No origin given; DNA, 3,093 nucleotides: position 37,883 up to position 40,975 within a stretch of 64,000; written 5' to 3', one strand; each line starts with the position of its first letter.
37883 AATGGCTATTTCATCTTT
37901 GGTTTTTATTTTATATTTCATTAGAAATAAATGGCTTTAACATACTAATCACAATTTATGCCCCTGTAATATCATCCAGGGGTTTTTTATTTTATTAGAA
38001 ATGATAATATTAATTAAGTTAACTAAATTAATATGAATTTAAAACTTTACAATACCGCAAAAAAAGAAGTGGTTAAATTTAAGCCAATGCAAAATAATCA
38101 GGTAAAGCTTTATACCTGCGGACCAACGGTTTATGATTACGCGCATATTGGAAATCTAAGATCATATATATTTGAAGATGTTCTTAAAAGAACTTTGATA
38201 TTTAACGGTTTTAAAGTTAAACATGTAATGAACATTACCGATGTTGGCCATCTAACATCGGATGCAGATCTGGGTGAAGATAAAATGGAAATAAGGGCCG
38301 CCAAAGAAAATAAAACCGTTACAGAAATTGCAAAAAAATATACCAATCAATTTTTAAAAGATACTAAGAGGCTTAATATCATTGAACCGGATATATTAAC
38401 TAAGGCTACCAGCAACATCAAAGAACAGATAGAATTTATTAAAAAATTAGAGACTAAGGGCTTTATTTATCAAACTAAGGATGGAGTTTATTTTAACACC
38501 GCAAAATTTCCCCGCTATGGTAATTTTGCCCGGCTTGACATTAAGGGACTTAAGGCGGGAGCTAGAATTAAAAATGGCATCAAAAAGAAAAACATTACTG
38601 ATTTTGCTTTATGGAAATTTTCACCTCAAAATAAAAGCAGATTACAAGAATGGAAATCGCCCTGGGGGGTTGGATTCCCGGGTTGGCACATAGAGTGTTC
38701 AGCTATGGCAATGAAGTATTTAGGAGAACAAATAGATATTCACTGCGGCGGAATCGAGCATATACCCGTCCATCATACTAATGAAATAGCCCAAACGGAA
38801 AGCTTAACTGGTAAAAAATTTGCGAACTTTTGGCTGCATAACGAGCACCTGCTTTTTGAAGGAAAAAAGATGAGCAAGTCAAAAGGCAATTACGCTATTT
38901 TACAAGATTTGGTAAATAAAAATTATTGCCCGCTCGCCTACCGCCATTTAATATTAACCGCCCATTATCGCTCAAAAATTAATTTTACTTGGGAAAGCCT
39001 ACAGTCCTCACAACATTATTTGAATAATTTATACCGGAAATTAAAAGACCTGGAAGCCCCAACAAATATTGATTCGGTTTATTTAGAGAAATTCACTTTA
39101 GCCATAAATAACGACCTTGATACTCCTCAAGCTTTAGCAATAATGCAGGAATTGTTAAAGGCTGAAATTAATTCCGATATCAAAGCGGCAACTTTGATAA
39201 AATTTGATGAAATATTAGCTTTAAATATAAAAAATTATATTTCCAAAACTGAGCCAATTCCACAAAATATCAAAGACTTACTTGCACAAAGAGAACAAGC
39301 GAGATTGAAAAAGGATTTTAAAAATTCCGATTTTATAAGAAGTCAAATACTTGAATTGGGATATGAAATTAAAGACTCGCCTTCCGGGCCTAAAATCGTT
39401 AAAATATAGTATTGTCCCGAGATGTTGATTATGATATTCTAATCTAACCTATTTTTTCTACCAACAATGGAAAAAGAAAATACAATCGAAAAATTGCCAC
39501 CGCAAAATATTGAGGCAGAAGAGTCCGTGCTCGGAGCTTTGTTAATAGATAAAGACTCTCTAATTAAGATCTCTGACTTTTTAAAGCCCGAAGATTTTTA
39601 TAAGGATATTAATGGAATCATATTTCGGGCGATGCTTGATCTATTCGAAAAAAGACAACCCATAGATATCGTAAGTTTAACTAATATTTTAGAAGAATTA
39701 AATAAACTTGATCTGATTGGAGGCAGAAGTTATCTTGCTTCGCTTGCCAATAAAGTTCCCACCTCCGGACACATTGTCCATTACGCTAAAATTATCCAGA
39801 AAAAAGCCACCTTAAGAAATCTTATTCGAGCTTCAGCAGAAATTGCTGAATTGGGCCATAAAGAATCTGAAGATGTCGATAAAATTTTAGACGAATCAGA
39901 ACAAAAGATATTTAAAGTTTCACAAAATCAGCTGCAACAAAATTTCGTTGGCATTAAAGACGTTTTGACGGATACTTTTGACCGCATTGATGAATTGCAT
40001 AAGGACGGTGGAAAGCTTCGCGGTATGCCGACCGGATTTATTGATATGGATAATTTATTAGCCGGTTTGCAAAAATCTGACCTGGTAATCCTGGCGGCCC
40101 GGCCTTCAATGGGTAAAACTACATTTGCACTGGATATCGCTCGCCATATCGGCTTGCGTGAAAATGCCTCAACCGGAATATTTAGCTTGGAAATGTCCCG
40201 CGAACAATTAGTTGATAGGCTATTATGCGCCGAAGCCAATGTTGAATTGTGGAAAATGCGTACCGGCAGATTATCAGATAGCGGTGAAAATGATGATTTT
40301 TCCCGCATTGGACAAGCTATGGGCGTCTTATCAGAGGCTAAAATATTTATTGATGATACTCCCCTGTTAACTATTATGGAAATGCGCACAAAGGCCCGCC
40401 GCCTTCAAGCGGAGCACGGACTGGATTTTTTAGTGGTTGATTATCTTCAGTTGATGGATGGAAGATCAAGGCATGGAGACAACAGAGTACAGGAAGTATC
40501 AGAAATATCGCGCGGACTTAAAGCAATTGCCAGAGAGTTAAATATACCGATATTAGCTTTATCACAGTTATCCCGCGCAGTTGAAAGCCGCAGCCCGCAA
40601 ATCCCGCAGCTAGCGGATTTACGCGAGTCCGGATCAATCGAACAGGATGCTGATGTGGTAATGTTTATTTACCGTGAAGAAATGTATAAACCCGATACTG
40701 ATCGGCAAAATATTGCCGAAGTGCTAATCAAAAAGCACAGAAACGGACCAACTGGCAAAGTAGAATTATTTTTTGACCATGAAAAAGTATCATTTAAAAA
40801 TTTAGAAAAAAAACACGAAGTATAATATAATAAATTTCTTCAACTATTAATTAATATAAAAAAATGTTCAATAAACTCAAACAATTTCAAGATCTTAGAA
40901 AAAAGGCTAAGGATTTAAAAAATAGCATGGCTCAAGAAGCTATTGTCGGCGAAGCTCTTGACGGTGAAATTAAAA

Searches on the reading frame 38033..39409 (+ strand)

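Call 68: search_protein_families(library=pfam, proteins=[window:38033-39409:+], max_evalue=0.00001)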
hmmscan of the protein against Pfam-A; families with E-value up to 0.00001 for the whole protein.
window:38033-39409:+ (458 aa): 3 families
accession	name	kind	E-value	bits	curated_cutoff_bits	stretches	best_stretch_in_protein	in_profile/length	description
PF01406.26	tRNA-synt_1e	-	1.6e-95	320.4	27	1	16-327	2-300/301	tRNA synthetases class I (C) catalytic domain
PF09334.17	tRNA-synt_1g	-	3.8e-14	52.7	20.1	1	35-157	12-125/391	tRNA synthetases class I (M)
PF00133.28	tRNA-synt_1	-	2.1e-09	37.1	22.7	0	21-157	22-168/414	tRNA synthetases class I (I, L, M and V)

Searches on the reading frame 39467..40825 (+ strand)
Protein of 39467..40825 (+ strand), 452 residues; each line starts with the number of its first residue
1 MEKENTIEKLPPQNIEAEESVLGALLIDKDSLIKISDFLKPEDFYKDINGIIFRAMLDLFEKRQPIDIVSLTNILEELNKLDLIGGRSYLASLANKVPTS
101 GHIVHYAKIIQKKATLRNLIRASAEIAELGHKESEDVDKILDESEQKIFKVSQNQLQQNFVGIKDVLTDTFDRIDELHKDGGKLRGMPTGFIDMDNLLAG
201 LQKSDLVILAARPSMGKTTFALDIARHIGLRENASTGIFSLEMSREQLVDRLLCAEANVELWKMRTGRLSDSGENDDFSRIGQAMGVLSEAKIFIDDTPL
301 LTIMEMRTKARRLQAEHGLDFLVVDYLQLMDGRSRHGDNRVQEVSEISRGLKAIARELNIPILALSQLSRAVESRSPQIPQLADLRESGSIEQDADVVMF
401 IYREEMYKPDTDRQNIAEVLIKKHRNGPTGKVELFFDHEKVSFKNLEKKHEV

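Call 68: search_protein_families(library=pfam, proteins=[window:39467-40825:+], max_evalue=0.00001)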
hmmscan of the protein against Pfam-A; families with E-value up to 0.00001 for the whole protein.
window:39467-40825:+ (452 aa): 3 families
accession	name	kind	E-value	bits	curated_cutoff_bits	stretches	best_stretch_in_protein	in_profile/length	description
PF03796.21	DnaB_C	-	1e-104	349.9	27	1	186-445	1-255/255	DnaB-like helicase C terminal domain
PF00772.26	DnaB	-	1.1e-34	119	23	1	11-111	2-102/103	DnaB-like helicase N terminal domain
PF13481.12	AAA_25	-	6.1e-12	46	27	1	199-367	27-189/195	AAA domain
